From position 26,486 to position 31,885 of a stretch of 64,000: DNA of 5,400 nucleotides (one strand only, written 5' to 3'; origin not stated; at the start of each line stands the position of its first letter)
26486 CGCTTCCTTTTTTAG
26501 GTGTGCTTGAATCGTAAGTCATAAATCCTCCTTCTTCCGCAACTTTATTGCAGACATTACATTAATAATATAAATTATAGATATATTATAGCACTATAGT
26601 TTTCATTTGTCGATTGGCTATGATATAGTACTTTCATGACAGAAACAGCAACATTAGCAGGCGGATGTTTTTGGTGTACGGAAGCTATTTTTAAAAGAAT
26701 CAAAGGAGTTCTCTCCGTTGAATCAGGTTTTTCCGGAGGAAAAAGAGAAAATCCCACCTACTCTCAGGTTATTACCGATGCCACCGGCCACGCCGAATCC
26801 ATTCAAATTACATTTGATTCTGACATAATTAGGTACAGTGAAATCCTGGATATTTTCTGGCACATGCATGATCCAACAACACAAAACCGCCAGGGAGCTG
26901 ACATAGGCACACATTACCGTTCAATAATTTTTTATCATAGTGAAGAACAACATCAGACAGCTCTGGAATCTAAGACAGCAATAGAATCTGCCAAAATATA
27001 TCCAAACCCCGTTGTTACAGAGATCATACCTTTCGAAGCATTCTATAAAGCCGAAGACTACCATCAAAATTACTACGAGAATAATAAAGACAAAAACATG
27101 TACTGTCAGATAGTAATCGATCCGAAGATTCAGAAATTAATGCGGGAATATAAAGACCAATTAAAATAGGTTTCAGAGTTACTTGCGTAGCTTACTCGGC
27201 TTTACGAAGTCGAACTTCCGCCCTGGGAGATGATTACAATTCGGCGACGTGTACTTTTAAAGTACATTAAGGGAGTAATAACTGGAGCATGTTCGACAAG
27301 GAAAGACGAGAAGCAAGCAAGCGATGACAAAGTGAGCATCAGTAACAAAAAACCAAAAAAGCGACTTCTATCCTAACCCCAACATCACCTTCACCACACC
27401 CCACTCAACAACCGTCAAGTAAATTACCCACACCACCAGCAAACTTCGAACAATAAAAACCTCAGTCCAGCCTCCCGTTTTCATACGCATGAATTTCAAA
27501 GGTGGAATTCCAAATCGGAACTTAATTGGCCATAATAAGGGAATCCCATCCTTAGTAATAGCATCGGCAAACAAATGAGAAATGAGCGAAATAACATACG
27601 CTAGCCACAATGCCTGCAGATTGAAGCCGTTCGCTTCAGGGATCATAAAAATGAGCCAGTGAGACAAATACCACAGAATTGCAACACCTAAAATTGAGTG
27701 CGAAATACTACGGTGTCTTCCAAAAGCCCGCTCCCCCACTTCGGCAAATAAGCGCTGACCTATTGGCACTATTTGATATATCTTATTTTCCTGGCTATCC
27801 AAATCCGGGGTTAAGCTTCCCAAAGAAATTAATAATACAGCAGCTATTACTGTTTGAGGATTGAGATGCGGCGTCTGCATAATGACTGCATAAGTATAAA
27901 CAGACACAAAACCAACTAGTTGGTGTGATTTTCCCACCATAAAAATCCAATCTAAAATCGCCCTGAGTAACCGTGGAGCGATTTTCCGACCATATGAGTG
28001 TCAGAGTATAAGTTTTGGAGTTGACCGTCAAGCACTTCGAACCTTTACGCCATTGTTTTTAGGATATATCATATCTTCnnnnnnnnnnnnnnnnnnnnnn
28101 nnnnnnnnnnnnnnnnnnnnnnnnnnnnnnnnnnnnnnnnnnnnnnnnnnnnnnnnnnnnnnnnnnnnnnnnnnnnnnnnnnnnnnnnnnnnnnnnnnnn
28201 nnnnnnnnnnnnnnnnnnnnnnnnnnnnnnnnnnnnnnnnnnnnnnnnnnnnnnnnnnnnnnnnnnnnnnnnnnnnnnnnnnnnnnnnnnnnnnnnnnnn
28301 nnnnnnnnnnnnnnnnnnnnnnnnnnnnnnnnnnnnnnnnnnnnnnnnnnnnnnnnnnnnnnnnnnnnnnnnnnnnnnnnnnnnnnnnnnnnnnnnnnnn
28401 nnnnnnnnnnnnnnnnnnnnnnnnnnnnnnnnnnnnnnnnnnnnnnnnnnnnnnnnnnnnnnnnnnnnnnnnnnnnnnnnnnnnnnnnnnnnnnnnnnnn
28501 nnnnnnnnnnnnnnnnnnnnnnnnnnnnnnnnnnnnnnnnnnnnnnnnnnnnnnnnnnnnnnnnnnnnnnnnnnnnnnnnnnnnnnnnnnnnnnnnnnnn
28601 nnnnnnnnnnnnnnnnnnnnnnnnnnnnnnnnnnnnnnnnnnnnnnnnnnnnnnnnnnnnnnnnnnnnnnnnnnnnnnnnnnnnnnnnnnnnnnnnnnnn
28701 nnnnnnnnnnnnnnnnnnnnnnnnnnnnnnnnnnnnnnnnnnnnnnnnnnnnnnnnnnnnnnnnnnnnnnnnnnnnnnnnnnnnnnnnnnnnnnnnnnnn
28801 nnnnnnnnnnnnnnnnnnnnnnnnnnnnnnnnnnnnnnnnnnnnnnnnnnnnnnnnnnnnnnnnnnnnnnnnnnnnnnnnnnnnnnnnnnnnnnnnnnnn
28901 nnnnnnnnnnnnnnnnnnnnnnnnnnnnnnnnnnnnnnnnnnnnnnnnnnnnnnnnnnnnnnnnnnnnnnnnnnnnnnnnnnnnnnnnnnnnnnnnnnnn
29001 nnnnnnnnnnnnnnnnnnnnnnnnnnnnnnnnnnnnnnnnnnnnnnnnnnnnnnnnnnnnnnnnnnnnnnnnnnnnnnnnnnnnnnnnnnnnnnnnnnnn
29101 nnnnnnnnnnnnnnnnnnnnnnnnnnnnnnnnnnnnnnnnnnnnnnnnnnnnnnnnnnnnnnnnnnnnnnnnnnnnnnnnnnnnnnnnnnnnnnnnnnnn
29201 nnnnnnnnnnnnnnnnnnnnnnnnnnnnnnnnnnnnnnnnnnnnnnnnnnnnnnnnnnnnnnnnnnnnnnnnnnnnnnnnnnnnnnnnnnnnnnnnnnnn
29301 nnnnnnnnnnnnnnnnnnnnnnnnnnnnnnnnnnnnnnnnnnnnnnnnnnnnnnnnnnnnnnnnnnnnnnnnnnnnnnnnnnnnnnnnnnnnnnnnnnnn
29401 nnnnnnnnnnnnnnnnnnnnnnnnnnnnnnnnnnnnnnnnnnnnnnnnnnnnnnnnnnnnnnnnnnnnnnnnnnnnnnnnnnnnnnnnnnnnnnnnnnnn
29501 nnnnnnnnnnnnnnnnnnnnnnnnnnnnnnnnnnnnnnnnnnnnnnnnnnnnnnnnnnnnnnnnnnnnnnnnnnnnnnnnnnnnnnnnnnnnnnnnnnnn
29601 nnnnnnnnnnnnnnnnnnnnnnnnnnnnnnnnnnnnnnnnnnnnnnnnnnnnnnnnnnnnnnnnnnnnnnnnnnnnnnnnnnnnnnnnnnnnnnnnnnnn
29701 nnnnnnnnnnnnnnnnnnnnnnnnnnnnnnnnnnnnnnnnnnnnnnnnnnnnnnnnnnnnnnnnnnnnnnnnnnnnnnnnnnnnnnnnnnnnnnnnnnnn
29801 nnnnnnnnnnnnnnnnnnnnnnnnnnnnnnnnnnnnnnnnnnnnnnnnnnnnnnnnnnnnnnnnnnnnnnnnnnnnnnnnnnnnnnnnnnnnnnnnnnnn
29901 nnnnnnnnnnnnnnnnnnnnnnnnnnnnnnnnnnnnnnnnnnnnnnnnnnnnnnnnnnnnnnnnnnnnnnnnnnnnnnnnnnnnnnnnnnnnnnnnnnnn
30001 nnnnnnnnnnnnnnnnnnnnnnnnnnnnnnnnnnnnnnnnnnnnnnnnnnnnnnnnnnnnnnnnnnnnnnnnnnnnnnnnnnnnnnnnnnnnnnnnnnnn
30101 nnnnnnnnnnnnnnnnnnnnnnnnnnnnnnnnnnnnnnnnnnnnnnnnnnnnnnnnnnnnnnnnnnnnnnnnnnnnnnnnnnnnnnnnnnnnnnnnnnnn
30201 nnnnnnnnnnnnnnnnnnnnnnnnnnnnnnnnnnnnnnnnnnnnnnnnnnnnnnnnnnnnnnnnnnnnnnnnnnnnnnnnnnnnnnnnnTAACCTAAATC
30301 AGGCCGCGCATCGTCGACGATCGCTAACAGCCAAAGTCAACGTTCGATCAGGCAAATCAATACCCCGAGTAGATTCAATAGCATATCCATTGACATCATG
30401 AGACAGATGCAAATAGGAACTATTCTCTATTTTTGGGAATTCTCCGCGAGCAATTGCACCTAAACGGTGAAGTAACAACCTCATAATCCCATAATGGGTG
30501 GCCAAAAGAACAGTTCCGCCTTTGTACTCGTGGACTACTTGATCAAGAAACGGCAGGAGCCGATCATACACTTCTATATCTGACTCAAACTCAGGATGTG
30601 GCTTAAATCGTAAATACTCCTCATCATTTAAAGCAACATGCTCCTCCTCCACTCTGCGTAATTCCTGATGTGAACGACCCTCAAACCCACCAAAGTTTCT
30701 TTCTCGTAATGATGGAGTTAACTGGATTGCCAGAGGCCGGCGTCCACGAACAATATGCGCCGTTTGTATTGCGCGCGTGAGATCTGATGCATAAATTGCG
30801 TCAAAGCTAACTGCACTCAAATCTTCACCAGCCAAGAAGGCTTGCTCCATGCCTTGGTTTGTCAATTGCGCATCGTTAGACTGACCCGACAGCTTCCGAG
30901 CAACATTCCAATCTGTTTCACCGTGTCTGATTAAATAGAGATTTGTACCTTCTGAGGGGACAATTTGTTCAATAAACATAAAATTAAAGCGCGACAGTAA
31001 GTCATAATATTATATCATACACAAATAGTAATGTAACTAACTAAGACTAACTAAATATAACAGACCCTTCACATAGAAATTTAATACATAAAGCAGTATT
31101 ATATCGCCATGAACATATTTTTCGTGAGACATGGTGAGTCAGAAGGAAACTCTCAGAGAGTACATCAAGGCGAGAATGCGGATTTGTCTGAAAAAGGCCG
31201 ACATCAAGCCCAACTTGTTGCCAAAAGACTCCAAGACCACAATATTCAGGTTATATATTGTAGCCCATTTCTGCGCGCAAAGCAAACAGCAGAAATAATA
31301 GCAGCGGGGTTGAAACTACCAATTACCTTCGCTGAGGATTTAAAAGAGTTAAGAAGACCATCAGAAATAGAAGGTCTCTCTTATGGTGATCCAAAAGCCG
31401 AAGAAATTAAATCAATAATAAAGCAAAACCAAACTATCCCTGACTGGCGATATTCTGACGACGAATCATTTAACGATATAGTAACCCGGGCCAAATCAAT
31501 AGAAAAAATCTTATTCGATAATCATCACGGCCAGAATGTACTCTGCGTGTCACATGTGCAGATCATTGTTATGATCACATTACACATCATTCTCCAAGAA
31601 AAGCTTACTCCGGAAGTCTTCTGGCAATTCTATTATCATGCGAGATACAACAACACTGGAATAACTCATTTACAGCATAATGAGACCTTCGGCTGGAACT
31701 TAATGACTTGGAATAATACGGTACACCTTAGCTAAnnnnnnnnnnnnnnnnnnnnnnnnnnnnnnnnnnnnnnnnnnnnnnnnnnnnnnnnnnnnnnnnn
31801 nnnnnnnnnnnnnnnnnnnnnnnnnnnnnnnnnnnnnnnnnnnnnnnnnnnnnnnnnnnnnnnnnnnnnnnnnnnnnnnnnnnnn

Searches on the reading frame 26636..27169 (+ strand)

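Call 19: search_protein_families(library=pfam, proteins=[window:26636-27169:+], max_evalue=0.001)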
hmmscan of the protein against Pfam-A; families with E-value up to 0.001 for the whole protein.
window:26636-27169:+ (177 aa): 1 family
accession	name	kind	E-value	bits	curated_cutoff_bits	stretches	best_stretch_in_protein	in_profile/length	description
PF01625.27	PMSR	-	1.1e-64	217.8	23.7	1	4-158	1-153/153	Peptide methionine sulfoxide reductase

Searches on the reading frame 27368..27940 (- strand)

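Call 32: search_protein_families(library=pfam, proteins=[window:27368-27940:-], max_evalue=0.001)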
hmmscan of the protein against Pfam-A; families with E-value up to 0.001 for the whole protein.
window:27368-27940:- (190 aa): 1 family
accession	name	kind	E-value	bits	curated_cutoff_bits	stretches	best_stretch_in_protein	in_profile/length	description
PF04307.19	YdjM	-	4.3e-25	88.7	29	1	1-172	1-163/176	YdjM inner membrane protein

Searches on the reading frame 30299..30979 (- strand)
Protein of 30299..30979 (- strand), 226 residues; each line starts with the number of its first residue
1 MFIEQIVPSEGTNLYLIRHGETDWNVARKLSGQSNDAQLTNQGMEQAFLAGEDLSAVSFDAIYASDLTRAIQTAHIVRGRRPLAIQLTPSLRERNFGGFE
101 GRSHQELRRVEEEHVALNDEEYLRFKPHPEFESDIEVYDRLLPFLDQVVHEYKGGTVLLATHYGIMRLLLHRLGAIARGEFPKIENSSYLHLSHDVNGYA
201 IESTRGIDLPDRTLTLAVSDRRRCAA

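Call 32: search_protein_families(library=pfam, proteins=[window:30299-30979:-], max_evalue=0.001)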
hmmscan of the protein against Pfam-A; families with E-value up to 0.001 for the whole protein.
window:30299-30979:- (226 aa): 1 family
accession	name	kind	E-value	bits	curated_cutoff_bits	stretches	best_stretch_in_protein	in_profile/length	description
PF00300.27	His_Phos_1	-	1.3e-44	152.7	21.7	1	14-202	1-189/194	Histidine phosphatase superfamily (branch 1)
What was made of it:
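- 30299..30979 (-): Histidine-phosphatase paralogue 1 (226 aa). It lies at the left edge of the variable segment and is not the operon-type copy. PF00300 E 1.3e-44 (call 32).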

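Call 91: search_protein_families(library=padloc, proteins=[window:30299-30979:-], max_evalue=0.01)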
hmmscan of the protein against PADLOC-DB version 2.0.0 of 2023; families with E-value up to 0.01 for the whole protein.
window:30299-30979:- (226 aa): 0 families

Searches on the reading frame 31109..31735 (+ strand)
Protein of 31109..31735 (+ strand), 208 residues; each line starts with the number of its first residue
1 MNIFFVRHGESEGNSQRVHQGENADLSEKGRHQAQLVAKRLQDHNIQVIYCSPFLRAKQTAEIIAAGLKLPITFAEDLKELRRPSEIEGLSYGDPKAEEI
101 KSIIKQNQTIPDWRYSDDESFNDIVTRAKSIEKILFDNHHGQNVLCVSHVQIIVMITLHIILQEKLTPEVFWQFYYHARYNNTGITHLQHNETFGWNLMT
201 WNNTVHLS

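Call 32: search_protein_families(library=pfam, proteins=[window:31109-31735:+], max_evalue=0.001)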
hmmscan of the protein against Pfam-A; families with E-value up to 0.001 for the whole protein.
window:31109-31735:+ (208 aa): 1 family
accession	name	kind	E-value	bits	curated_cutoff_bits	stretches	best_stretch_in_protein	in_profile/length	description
PF00300.27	His_Phos_1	-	1.1e-38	133.3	21.7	1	3-204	1-194/194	Histidine phosphatase superfamily (branch 1)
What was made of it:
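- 31109..31735 (+): Histidine phosphatase (208 aa), first gene of the conserved module. PF00300 E 1.1e-38 (call 32).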

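Call 91: search_protein_families(library=padloc, proteins=[window:31109-31735:+], max_evalue=0.01)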
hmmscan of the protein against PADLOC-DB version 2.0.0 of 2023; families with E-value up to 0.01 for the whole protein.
window:31109-31735:+ (208 aa): 0 families

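Call 110: search_solved_structures(query=window:31109-31735:+, max_evalue=0.001)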
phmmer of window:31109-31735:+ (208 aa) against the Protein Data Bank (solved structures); distinct sequences matched with E-value up to 0.001: 33.
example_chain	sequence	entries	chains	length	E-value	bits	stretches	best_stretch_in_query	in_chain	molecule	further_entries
1ebb_A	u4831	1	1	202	6.6e-15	58.4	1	3-158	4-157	PHOSPHATASE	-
1h2e_A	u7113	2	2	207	7.1e-15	58.3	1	3-158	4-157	PHOSPHATASE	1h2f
6nru_A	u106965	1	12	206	1.4e-10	44.3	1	1-174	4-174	CobC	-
4ij5_A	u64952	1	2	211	3.4e-10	43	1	3-175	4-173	Phosphoserine phosphatase 1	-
6e4b_A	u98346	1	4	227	1.1e-09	41.3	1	1-174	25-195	Adenosylcobalamin/alpha-ribazole phosphatase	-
4ij6_A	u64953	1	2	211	8.1e-09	38.5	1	3-175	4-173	Phosphoserine phosphatase 1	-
3e9c_A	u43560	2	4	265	1.6e-08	37.6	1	4-142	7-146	Zgc:56074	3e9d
9mmh_A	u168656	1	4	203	2.6e-07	33.6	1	2-207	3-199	Phosphoglycerate mutase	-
3e9e_A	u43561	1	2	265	3.8e-07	33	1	4-142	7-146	Zgc:56074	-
3hjg_A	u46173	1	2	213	1.1e-06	31.5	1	1-188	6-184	Putative alpha-ribazole-5'-phosphate phosphatase CobC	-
5zkk_A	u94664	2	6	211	1.7e-06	30.9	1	3-207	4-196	Phosphoglycerate mutase family protein, putative | Phosphoglycerate mutase family protein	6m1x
6iby_A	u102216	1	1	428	1.7e-06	30.9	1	3-157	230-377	6-phosphofructo-2-kinase/fructose-2,6-bisphosphatase 3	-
6ic0_A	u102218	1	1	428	1.7e-06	30.9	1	3-157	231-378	6-phosphofructo-2-kinase/fructose-2,6-bisphosphatase 3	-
6ibx_A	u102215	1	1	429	1.7e-06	30.9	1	3-157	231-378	6-phosphofructo-2-kinase/fructose-2,6-bisphosphatase 3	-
6ibz_A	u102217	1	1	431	1.7e-06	30.9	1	3-157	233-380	6-phosphofructo-2-kinase/fructose-2,6-bisphosphatase 3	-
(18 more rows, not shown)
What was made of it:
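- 31109..31735 (+): Best solved relatives are small-molecule phosphatases: PhoE, CobC and PspA (call 110).
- HisPhos is nearest to PhoE and CobC (call 110).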
